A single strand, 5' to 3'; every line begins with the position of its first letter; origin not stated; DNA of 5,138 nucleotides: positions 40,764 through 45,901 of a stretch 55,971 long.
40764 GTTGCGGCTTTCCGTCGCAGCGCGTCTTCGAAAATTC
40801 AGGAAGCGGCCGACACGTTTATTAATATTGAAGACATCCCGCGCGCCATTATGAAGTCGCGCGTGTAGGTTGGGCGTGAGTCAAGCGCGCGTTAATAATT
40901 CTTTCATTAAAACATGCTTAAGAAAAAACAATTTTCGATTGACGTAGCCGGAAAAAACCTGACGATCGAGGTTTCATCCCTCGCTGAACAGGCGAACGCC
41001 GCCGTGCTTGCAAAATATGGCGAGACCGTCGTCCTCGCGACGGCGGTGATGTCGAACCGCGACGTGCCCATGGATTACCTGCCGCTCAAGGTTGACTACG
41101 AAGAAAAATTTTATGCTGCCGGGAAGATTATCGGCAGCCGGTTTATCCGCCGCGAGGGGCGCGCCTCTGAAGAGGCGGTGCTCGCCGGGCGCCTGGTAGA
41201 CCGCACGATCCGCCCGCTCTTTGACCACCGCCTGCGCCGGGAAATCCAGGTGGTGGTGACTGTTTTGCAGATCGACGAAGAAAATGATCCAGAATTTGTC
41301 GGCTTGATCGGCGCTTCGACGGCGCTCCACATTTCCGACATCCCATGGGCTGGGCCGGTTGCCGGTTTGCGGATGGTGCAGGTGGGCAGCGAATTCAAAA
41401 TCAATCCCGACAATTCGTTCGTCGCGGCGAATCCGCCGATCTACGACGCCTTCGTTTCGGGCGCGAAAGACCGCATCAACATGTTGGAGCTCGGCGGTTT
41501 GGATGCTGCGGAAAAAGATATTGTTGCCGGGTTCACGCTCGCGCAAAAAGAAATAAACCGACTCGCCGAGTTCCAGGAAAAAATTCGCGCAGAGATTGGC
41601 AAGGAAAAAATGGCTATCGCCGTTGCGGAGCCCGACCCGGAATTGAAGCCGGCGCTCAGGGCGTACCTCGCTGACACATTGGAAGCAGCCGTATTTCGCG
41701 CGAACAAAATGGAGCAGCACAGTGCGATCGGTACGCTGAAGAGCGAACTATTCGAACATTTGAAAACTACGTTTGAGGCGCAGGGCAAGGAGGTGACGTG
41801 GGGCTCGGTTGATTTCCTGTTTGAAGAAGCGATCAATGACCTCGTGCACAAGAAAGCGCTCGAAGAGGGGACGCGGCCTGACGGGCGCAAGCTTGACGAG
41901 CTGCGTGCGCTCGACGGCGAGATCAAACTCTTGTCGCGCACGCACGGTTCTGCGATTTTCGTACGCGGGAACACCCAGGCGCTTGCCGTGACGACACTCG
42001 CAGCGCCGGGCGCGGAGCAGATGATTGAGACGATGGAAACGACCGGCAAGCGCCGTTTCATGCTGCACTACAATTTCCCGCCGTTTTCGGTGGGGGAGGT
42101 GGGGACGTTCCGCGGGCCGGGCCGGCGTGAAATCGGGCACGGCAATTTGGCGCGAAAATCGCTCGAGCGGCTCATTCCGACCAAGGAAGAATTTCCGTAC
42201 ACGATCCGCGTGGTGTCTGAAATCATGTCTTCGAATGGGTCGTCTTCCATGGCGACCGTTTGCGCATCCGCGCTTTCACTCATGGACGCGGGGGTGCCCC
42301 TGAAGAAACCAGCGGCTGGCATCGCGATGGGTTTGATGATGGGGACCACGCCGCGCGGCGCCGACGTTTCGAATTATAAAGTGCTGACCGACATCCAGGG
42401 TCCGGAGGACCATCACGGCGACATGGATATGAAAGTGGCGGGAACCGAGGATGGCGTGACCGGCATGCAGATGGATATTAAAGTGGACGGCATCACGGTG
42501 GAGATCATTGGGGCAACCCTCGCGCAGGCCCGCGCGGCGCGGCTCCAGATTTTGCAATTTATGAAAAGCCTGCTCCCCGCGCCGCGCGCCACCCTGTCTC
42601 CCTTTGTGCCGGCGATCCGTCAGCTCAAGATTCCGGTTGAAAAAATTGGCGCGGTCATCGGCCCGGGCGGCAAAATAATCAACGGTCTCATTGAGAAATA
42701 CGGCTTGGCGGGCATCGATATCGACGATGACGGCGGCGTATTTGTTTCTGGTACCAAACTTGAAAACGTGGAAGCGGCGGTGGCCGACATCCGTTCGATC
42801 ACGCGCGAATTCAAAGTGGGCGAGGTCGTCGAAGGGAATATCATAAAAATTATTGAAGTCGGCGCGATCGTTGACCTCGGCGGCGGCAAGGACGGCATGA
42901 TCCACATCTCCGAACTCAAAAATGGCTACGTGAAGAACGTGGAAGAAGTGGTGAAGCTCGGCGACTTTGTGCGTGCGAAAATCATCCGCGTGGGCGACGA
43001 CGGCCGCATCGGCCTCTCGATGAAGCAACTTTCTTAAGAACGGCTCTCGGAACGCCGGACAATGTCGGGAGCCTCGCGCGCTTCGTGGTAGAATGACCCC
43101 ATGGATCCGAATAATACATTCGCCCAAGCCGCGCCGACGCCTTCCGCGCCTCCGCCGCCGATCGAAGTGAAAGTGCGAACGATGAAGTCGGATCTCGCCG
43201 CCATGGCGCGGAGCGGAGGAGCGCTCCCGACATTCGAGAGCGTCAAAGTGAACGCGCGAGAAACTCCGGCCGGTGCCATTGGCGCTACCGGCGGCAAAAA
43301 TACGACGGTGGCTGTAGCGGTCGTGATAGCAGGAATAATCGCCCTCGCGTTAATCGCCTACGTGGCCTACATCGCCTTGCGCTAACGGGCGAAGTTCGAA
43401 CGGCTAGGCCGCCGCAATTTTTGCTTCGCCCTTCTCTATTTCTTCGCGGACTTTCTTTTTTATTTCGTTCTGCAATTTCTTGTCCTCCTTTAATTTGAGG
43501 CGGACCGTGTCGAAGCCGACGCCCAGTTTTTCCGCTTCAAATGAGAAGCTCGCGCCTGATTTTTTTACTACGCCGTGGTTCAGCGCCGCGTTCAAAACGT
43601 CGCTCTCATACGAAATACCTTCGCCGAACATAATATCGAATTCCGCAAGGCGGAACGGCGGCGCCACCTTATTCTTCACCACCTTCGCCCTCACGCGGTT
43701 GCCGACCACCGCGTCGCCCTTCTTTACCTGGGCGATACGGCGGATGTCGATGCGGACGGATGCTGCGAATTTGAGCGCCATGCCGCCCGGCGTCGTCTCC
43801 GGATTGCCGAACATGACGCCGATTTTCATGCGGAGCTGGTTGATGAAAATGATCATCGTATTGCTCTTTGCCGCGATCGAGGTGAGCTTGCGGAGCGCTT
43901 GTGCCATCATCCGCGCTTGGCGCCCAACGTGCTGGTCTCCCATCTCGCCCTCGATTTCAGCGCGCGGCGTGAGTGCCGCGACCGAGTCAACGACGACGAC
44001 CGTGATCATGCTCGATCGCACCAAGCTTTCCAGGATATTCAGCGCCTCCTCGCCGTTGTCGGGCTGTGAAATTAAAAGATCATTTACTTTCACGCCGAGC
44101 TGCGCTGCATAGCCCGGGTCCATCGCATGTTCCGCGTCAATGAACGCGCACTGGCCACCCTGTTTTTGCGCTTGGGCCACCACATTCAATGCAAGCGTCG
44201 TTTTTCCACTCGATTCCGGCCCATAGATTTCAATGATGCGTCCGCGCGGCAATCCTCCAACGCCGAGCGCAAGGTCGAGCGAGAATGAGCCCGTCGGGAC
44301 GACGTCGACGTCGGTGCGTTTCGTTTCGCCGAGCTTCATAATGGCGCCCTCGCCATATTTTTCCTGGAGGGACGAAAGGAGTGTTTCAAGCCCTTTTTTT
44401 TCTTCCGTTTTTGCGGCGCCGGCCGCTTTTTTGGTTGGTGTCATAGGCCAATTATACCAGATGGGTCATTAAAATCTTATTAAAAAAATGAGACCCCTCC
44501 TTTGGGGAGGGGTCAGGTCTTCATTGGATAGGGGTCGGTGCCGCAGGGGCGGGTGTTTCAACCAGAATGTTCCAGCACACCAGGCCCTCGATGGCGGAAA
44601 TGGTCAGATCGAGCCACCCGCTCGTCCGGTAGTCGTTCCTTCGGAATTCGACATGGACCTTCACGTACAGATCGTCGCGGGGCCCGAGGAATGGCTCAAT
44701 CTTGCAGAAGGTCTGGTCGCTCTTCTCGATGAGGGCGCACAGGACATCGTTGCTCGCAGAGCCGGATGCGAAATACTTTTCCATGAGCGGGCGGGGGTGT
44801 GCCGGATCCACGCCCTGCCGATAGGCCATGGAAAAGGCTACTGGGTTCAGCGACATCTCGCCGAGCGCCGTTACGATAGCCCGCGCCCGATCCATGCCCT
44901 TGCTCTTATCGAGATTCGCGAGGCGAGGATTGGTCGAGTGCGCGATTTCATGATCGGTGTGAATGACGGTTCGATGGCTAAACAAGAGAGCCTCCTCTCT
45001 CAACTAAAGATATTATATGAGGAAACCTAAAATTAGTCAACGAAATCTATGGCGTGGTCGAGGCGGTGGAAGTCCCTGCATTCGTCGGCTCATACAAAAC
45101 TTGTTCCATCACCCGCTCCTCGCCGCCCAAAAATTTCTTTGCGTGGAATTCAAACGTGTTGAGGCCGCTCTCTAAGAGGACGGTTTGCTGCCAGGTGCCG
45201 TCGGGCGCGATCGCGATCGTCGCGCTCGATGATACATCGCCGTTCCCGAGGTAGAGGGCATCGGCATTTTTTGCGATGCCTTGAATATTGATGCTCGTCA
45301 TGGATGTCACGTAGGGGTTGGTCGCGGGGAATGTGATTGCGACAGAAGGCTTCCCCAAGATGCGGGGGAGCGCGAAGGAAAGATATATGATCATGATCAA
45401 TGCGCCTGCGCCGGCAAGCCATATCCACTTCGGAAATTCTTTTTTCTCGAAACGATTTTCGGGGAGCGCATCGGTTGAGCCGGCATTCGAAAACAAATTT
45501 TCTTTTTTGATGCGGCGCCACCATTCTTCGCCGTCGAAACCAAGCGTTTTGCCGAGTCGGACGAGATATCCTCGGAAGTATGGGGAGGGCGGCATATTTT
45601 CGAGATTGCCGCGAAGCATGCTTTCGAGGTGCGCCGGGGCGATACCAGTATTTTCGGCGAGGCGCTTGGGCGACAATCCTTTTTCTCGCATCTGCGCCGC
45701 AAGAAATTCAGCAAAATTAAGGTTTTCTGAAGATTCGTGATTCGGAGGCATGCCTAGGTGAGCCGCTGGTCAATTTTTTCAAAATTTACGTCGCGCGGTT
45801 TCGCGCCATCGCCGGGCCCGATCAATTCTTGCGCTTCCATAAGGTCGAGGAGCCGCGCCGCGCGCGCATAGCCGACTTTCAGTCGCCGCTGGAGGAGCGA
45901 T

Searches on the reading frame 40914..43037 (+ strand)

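Call 7: search_protein_families(library=pfam, proteins=[window:40914-43037:+], max_evalue=0.001)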
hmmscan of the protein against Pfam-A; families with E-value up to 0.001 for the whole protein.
window:40914-43037:+ (707 aa): 5 families
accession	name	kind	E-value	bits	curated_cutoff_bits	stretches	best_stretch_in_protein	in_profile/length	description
PF01138.27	RNase_PH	-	5.1e-49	166.4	25.5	2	329-462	1-130/130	3' exoribonuclease family, domain 1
PF00575.29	S1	-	2.2e-16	60.5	22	1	632-704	1-74/74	S1 RNA binding domain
PF00013.35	KH_1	-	1.3e-09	38.1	21.5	1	570-627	3-65/66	KH domain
PF03726.19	PNPase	-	7e-05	23.7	24.6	1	244-326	2-81/81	Polyribonucleotide nucleotidyltransferase, RNA binding domain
PF03725.20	RNase_PH_C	-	0.00085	19.7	20.8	0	467-539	3-64/67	3' exoribonuclease family, domain 2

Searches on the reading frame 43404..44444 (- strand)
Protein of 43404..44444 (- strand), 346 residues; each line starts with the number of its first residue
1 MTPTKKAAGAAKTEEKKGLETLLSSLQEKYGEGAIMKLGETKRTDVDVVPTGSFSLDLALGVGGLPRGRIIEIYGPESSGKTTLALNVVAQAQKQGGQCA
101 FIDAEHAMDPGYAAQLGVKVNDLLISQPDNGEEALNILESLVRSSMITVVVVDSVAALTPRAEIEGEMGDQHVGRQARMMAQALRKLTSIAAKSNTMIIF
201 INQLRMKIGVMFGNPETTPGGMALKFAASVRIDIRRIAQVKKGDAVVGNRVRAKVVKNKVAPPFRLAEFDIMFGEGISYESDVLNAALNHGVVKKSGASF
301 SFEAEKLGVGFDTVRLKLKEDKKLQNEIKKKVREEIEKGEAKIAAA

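Call 7: search_protein_families(library=pfam, proteins=[window:43404-44444:-], max_evalue=0.001)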
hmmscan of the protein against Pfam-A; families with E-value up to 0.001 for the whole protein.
window:43404-44444:- (346 aa): 10 families
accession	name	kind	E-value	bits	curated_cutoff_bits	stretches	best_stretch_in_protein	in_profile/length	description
PF00154.27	RecA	-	1.4e-131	438.2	27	1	18-278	2-262/262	recA bacterial DNA recombination protein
PF08423.17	Rad51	-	9.8e-13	48.4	22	1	42-236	1-211/244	Rad51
PF21096.2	RecA_C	-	2.8e-12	47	27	1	282-336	2-56/57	RecA C-terminal domain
PF06745.19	ATPase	-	7.6e-09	35.7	26.6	1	49-108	1-60/231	KaiC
PF01637.24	ATPase_2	-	1.7e-05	25.2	33.2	1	69-116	21-68/225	ATPase domain predominantly from Archaea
PF13401.12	AAA_22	-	4.4e-05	24.2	27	1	69-167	6-97/130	AAA domain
PF13481.12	AAA_25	-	0.0001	22.4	27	0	63-95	28-59/195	AAA domain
PF13191.12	AAA_16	-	0.00012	23.1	32.6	1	64-203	20-140/167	AAA ATPase domain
PF13479.12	AAA_24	-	0.00062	20.1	27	0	71-160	5-78/195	AAA domain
PF03796.21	DnaB_C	-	0.00084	19.2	27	0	49-105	2-57/255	DnaB-like helicase C terminal domain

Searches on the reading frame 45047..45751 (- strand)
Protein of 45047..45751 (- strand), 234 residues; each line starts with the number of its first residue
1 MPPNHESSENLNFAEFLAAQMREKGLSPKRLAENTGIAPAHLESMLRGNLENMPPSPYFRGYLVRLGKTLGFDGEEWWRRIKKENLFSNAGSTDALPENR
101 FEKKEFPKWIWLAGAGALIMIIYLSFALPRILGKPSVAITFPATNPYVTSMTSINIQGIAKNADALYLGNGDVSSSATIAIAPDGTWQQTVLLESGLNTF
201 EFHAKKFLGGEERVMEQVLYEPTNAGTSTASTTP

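Call 7: search_protein_families(library=pfam, proteins=[window:45047-45751:-], max_evalue=0.001)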
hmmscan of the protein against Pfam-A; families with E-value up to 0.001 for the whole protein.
window:45047-45751:- (234 aa): 3 families
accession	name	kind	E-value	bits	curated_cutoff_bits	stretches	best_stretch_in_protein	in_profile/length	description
PF13413.12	HTH_25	-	6.4e-08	32.7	24.6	1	22-76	7-61/62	Helix-turn-helix domain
PF13744.12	HTH_37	-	0.00048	20.3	27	1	13-53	19-59/80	Helix-turn-helix domain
PF13560.12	HTH_31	-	0.00088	20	27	0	13-76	2-60/64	Helix-turn-helix domain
